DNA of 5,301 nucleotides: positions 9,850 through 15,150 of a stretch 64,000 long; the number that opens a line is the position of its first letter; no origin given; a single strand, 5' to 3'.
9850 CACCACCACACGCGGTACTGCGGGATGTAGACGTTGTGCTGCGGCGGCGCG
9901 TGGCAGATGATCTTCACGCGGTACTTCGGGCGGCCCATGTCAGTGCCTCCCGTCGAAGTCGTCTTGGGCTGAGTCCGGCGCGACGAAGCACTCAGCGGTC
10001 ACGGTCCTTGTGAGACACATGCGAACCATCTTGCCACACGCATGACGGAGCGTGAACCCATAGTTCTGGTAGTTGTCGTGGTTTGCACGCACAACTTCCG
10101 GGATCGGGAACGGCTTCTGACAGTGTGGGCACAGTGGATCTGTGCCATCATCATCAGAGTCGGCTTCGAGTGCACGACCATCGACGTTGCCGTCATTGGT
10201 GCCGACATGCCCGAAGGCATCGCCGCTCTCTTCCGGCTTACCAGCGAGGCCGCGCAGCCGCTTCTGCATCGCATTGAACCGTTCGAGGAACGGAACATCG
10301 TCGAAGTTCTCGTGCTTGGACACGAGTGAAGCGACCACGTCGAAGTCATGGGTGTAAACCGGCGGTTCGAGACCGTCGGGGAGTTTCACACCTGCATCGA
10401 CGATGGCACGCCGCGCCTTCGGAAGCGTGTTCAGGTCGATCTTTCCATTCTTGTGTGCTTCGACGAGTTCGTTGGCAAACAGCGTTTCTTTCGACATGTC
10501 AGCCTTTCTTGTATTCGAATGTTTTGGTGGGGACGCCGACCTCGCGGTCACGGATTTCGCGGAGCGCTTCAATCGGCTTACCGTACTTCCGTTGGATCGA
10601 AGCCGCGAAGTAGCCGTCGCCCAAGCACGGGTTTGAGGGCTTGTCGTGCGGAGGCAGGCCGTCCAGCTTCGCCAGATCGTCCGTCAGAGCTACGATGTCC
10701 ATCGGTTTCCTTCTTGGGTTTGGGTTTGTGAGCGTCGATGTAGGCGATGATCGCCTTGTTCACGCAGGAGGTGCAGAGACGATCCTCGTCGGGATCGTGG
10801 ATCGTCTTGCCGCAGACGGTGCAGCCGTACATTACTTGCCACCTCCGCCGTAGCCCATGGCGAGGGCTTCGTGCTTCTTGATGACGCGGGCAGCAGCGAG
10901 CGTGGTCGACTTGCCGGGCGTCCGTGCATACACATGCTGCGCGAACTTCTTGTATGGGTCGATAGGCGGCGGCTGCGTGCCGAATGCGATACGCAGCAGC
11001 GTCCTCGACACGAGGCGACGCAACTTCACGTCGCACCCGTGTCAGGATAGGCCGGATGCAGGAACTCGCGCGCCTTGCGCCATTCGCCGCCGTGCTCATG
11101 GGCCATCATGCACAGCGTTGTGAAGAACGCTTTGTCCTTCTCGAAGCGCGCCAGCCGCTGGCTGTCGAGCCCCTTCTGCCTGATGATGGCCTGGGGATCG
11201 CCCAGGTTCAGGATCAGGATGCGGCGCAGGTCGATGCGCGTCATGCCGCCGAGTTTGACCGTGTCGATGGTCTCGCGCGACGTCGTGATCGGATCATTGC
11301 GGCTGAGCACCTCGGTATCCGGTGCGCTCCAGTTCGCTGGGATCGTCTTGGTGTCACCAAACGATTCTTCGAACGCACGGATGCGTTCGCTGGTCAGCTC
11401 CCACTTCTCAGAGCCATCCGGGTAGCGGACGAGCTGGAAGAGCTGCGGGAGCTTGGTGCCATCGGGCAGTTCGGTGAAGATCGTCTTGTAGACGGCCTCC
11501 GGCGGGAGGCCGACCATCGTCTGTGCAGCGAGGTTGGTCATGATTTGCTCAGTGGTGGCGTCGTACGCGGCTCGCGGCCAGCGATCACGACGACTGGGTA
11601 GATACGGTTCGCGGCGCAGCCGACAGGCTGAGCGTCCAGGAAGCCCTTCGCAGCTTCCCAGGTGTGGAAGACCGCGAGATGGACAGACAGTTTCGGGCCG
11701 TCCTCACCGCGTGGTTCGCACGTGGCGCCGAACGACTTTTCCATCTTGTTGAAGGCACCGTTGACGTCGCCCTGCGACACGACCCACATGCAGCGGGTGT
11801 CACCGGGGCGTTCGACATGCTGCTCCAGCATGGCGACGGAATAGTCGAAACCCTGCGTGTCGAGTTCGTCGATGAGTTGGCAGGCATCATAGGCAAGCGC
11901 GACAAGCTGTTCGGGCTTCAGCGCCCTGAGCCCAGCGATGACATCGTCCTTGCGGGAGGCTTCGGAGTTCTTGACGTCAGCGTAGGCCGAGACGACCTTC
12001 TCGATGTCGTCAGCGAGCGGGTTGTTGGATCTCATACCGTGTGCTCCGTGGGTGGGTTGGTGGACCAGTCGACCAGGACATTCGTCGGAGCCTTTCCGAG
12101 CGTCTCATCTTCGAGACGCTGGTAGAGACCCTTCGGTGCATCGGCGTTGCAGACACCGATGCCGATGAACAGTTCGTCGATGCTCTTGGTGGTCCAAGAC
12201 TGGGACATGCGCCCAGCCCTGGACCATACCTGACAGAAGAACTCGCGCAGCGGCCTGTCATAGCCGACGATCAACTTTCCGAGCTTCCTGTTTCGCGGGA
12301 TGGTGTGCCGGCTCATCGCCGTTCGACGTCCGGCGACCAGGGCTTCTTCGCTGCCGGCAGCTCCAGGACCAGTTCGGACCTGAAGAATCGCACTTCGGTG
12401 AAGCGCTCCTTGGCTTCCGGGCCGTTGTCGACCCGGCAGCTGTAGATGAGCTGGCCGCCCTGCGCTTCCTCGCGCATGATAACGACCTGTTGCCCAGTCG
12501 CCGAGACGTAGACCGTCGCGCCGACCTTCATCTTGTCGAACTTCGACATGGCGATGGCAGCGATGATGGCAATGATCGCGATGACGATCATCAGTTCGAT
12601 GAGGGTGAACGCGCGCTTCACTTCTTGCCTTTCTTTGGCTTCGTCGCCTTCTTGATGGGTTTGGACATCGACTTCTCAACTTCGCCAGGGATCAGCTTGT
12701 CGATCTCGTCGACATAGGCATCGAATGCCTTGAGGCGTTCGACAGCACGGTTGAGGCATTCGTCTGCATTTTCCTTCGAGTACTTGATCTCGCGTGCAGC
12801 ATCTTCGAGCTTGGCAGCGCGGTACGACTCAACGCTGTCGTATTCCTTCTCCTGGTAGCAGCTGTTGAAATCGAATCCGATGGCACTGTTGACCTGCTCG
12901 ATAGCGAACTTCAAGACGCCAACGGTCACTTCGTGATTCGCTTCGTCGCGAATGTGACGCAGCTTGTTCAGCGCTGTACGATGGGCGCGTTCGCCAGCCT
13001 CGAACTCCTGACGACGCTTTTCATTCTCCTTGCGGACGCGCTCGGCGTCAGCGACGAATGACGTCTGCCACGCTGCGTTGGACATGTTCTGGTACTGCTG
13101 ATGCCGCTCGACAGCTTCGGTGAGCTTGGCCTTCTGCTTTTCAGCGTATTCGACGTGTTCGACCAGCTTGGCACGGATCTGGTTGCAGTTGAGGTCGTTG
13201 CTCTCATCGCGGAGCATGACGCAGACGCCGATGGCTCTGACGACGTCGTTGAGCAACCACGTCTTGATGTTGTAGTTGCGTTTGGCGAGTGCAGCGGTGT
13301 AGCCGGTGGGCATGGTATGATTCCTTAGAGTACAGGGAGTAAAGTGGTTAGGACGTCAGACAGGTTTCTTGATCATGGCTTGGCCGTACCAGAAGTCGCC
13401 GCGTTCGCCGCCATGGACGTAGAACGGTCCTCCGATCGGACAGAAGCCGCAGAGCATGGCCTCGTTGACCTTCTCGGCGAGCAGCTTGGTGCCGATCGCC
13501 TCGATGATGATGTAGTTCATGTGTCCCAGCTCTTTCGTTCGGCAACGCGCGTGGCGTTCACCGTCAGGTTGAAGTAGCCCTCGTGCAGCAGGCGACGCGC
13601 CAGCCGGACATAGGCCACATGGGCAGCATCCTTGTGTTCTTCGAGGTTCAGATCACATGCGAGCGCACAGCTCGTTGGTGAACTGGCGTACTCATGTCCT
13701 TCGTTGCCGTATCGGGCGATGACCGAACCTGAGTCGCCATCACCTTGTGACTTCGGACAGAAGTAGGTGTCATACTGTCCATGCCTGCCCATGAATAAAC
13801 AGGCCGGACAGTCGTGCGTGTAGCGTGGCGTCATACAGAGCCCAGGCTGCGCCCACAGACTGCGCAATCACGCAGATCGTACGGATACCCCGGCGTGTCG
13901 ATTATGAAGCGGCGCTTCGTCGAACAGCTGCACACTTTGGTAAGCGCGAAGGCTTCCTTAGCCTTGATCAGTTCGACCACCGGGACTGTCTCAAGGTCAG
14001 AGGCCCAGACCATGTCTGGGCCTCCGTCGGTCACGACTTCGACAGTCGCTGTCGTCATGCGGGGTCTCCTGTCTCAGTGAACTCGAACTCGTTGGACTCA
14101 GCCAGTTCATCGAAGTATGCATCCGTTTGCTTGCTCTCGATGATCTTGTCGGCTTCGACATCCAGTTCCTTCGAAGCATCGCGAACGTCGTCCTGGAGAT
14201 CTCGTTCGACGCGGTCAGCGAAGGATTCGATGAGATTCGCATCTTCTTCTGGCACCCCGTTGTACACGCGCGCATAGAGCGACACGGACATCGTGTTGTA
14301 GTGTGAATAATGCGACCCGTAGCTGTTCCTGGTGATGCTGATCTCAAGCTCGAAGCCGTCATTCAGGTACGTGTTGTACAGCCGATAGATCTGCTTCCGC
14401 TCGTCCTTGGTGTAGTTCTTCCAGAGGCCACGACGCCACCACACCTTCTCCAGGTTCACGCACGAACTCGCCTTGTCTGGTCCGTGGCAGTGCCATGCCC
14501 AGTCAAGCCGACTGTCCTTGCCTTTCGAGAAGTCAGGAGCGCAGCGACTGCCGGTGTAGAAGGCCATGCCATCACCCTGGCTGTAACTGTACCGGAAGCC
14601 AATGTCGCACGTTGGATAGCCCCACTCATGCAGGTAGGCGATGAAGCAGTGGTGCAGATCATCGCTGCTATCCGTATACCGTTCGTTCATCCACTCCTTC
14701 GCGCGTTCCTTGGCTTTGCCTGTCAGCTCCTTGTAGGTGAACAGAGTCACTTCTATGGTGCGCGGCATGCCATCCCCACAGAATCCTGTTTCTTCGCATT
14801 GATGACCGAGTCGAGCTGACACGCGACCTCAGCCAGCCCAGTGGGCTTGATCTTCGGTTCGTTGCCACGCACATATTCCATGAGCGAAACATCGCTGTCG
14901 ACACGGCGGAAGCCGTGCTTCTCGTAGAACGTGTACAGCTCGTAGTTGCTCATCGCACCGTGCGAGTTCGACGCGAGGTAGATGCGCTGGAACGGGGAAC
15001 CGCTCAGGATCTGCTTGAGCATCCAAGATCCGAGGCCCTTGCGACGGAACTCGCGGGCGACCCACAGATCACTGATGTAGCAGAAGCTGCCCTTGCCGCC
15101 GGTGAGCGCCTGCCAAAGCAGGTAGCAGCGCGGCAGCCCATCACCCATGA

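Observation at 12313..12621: Type IV prepilin / pseudopilin-like gene inside the phage early region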

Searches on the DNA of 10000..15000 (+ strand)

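Call 5: search_dna_similar(query=window:10000-15000:+, collection=phages, mode=near)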
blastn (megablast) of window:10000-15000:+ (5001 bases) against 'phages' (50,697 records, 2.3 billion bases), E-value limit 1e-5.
No match.

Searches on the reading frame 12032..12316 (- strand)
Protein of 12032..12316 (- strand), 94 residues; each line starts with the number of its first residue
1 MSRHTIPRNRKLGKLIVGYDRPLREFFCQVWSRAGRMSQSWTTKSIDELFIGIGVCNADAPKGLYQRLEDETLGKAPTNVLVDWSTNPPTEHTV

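Call 27: search_protein_families(library=pfam, proteins=[window:12032-12316:-], max_evalue=0.01)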
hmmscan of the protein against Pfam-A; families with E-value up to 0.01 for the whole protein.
window:12032-12316:- (94 aa): 0 families

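Call 69: search_protein_families(library=padloc, proteins=[window:12032-12316:-], max_evalue=0.1)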
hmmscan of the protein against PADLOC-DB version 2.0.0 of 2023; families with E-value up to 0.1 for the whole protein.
window:12032-12316:- (94 aa): 0 families

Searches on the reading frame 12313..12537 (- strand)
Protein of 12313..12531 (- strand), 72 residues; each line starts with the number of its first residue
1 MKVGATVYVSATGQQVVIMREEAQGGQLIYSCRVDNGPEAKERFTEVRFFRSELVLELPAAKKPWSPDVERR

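Call 20: search_protein_families(library=ncbifam, proteins=[window:12313-12531:-], max_evalue=1)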
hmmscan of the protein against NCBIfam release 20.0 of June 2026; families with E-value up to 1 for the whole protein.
window:12313-12531:- (72 aa): 1 family
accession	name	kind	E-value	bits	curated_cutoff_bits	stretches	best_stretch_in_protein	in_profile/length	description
TIGR01292.1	TRX_reduct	equivalog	0.051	12.4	343.45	1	4-46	14-56/300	thioredoxin-disulfide reductase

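Call 35: find_related_loci(query=A2, collection=viral_contigs, flank=10000)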
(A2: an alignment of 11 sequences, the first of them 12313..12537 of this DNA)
Query A2 (74 aa) in viral_contigs; peptide patterns used: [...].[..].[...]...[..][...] (x = any residue, [..] = any of these).
7 stretches matched a pattern; 1 encode a relative of the query (tblastn E <= 1e-3); 1 distinct loci.
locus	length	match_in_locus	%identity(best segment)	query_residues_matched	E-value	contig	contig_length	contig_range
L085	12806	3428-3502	48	29-53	2e-4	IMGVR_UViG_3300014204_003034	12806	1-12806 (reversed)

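Call 43: search_protein_representatives(alignment_id=A2)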
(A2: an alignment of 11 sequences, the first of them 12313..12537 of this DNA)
Query: 11 sequences, 66 profile positions. Proteins with E-value up to 0.001 (for the whole library): 63; up to 1e-10: 25; up to 1e-30: 0. The best 63 are listed.
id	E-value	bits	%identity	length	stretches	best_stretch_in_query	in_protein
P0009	1.4e-24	101.4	-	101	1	1-66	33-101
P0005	5.6e-23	96.3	-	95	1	1-66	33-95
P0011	6.8e-23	96.0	-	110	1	3-66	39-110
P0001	1.7e-22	94.8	-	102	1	3-66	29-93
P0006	2.6e-17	78.1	-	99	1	3-65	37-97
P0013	1.0e-16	76.2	-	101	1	5-64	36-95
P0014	4.6e-16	74.1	-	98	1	1-61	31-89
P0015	6.4e-16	73.7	-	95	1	5-66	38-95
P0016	5.1e-15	70.8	-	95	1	3-63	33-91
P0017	5.7e-15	70.6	-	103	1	4-66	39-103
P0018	8.5e-15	70.1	-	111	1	3-62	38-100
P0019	1.6e-14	69.2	-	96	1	3-66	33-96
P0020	2.2e-14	68.7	-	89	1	3-63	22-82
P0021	5.3e-14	67.5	-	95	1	4-66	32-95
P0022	8.4e-14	66.9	-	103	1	7-61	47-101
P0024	2.4e-13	65.4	-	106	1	9-63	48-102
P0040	2.2e-09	52.7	-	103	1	7-58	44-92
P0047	2.2e-07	46.3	-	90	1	4-60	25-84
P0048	4.8e-07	45.2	-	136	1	4-62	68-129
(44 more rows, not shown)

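Call 47: find_encoding_contigs(protein=P0015, flank=8000, max_places=2)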
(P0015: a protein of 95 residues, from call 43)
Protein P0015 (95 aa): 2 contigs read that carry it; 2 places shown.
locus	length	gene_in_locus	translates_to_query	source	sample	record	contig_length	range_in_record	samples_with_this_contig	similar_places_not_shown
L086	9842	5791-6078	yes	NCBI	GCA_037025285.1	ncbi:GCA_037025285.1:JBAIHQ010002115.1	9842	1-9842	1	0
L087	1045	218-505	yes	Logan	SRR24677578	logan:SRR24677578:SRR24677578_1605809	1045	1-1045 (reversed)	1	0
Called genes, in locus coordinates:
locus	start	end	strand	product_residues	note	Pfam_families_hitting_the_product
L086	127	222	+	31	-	-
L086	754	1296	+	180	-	-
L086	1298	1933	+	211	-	-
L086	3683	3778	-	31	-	-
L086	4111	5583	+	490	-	PF05731:TROVE, PF25045:vWA_Ro60 (weak)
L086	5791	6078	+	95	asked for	-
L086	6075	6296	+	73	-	-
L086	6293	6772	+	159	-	-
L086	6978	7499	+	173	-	PF07799:DUF1643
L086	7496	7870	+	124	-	-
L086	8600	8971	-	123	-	-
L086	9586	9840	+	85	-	?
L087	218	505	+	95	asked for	-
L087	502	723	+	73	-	-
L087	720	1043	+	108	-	?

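Call 48: find_encoding_contigs(protein=P0024, flank=8000, max_places=2)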
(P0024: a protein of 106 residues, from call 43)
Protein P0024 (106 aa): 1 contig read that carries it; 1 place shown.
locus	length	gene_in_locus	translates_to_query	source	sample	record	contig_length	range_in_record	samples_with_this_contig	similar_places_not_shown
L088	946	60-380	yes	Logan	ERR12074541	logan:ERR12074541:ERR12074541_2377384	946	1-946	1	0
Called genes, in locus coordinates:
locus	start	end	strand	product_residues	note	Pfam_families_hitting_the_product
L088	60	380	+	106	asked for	-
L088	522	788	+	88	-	-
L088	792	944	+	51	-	?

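Call 68: search_solved_structures(query=A2, max_evalue=10)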
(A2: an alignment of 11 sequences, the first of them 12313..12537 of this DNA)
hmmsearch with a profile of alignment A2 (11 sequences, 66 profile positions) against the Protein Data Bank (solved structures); distinct sequences matched with E-value up to 10: 1.
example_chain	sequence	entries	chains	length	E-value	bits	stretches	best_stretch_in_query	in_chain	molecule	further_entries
4mdw_A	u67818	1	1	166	2.2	11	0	1-19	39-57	Uncharacterized protein YdhK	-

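Call 89: find_encoding_contigs(protein=P0047, flank=6000, max_places=1)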
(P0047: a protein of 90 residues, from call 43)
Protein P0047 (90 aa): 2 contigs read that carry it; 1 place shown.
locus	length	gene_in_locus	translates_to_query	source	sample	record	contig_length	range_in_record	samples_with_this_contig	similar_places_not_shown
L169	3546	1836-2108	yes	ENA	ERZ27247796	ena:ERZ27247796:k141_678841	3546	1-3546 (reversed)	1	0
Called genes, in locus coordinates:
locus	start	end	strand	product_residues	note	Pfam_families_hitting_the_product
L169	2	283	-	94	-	?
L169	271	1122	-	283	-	PF00106:adh_short (weak), PF01073:3Beta_HSD, PF01370:Epimerase, PF02719:Polysacc_synt_2, PF03435:Sacchrp_dh_NADP (weak), PF04321:RmlD_sub_bind (weak), PF16363:GDP_Man_Dehyd, PF13460:NAD_binding_10, +1 more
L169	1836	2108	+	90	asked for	-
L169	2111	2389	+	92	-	-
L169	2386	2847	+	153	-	-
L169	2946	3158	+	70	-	-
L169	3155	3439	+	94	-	-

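Call 90: find_encoding_contigs(protein=P0048, flank=6000, max_places=1)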
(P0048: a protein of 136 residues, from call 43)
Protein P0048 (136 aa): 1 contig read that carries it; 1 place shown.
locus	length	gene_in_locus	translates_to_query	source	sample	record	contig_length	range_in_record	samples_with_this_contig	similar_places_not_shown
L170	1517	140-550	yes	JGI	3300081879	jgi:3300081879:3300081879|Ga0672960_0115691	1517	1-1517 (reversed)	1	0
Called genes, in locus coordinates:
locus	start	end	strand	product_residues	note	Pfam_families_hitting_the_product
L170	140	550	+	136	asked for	-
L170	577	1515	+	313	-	?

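Call 91: find_encoding_contigs(protein=P0018, flank=6000, max_places=1)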
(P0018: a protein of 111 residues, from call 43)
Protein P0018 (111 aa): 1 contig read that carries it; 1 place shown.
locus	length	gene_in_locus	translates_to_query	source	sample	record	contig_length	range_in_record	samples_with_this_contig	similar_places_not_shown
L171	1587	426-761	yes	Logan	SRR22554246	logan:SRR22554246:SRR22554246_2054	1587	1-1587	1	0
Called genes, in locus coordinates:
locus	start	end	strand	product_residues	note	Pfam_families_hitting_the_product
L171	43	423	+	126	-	-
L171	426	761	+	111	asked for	PF07963:N_methyl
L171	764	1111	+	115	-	-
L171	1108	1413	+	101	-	-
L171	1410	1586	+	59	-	?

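Call 92: find_encoding_contigs(protein=P0040, flank=6000, max_places=1)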
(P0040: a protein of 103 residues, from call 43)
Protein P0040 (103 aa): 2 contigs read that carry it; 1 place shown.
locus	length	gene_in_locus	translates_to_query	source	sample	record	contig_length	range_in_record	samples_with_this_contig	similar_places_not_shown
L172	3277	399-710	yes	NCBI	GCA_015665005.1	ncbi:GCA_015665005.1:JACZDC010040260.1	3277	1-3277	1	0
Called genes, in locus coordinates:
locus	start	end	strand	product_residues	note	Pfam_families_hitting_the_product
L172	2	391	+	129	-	?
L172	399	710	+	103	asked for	PF07963:N_methyl (weak)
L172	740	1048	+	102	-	-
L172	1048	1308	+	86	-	-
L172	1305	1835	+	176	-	PF07799:DUF1643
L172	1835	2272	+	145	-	-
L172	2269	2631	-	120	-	PF10686:YAcAr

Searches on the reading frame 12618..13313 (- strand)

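Call 4: search_protein_families(library=phrogs, proteins=[window:12618-13313:-], max_evalue=0.1)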
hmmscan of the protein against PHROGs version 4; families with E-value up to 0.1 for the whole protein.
window:12618-13313:- (231 aa): 0 families

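Call 27: search_protein_families(library=pfam, proteins=[window:12618-13313:-], max_evalue=0.01)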
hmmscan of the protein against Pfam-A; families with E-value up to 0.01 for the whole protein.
window:12618-13313:- (231 aa): 1 family
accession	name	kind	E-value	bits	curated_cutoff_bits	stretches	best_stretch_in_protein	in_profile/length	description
PF03150.19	CCP_MauG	-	0.0092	17.1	25.6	0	37-89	69-115/149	Di-haem cytochrome c peroxidase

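Call 69: search_protein_families(library=padloc, proteins=[window:12618-13313:-], max_evalue=0.1)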
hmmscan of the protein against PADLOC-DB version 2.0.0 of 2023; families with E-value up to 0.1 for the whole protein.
window:12618-13313:- (231 aa): 0 families

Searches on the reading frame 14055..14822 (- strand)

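Call 27: search_protein_families(library=pfam, proteins=[window:14055-14822:-], max_evalue=0.01)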
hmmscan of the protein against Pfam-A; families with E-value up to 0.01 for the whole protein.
window:14055-14822:- (255 aa): 0 families

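Call 70: search_protein_families(library=phrogs, proteins=[window:14055-14822:-], max_evalue=0.001)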
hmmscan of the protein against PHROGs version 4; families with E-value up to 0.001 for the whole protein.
window:14055-14822:- (255 aa): 2 families
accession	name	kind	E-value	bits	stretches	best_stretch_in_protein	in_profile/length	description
phrog_5162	-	unknown function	2.3e-24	87.1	1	21-253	3-196/201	-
phrog_10310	-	unknown function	4.6e-05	24.3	0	22-55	5-38/212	-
